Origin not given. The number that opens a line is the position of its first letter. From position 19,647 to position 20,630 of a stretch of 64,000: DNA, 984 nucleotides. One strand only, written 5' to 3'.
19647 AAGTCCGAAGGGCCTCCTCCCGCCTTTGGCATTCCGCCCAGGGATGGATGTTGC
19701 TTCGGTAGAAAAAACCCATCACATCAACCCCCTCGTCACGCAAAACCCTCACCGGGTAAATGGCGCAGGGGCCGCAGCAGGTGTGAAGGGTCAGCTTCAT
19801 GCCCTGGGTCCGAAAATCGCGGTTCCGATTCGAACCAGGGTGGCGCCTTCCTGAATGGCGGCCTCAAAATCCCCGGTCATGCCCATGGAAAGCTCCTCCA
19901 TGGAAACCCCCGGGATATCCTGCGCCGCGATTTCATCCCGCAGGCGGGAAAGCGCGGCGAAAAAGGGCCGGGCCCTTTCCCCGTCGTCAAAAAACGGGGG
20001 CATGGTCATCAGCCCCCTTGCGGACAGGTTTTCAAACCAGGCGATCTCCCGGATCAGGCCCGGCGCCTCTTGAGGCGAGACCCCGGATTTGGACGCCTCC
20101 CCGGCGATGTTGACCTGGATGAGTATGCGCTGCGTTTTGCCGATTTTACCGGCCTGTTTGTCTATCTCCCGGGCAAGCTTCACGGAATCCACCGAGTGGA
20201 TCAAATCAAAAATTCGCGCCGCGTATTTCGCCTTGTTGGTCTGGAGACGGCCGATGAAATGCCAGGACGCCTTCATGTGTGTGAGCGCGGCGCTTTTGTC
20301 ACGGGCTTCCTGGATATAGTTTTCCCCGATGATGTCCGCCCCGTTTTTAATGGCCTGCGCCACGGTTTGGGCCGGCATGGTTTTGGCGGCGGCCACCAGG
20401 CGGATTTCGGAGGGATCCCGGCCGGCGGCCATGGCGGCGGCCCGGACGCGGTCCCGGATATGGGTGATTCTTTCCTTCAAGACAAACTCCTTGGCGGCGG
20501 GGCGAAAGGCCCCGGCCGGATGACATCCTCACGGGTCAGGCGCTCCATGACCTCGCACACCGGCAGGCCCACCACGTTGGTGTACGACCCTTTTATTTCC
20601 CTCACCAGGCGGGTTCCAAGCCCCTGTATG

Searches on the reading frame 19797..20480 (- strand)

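Call 8: search_protein_families(library=pfam, proteins=[window:19797-20480:-], max_evalue=0.01)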
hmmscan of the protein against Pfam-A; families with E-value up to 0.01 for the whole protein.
window:19797-20480:- (227 aa): 2 families
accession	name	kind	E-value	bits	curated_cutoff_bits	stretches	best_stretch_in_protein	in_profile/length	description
PF01168.26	Ala_racemase_N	-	4.6e-24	85.8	24.1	1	7-225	5-218/220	Alanine racemase, N-terminal domain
PF00296.26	Bac_luciferase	-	0.0038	17.1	27.9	1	5-64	199-260/314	Luciferase-like monooxygenase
